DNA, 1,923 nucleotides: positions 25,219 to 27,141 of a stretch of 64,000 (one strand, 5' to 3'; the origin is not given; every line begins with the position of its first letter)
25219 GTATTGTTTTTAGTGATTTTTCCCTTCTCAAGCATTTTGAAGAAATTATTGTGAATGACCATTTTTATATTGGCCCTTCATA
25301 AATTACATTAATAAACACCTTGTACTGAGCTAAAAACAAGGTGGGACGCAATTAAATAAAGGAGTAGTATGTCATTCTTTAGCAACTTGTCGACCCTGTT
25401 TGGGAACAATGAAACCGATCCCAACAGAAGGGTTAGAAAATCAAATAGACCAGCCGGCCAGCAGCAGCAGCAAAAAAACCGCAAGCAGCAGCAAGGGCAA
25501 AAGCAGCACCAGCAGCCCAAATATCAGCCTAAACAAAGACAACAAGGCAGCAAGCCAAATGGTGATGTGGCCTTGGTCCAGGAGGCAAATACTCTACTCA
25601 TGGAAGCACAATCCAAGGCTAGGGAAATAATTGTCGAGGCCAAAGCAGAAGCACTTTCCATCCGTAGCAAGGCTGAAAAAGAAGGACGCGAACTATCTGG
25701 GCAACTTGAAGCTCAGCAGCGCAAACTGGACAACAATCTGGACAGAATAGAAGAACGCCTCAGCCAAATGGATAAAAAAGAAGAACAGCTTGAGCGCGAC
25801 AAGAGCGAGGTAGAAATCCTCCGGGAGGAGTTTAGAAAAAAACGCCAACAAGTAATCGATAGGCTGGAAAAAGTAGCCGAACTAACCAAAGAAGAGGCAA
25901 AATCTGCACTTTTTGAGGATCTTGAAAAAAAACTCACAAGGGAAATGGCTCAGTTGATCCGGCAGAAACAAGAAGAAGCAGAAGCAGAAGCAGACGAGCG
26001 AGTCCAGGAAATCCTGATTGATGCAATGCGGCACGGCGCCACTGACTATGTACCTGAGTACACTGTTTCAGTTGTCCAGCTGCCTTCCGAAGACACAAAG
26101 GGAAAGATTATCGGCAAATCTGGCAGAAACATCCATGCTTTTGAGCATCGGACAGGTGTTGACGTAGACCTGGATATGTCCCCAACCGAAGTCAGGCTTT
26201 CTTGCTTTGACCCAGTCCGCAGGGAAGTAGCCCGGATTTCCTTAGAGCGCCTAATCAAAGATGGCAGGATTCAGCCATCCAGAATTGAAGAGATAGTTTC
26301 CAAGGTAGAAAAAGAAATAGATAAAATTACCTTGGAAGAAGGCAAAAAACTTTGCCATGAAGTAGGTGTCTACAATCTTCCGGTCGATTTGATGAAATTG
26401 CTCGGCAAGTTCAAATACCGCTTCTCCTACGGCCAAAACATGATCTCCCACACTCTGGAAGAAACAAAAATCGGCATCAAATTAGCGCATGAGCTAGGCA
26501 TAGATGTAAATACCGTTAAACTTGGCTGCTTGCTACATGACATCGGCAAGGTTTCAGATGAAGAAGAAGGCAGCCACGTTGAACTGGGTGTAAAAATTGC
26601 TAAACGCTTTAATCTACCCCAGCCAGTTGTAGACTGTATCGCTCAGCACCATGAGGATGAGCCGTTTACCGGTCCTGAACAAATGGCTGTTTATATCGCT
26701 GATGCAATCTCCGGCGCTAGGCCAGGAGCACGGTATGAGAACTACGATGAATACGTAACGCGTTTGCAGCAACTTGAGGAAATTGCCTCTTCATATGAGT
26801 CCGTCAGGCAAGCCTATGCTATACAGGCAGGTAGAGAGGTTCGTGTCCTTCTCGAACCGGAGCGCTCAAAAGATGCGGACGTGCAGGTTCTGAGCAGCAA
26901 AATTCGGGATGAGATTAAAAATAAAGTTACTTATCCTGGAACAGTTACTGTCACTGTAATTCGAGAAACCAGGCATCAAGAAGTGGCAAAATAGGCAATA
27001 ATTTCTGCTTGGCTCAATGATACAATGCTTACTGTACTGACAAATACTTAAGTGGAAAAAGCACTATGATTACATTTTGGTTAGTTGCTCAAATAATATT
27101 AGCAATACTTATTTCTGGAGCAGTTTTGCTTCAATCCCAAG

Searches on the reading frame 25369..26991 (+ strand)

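Call 67: search_protein_families(library=pfam, proteins=[window:25369-26991:+], max_evalue=0.001)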
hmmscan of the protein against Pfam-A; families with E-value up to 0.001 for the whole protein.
window:25369-26991:+ (541 aa): 4 families
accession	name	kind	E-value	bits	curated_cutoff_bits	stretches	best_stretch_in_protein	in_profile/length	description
PF12072.13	RNase_Y_N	-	4.3e-21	75.7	32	1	70-227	40-201/201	RNase Y N-terminal region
PF01966.28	HD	-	1.8e-15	57.7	22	1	359-448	2-114/116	HD domain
PF00013.35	KH_1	-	2.3e-05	24.5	21.5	1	237-281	5-53/66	KH domain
PF08668.18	HDOD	-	0.00028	20.9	22.9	0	402-429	168-195/196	HDOD domain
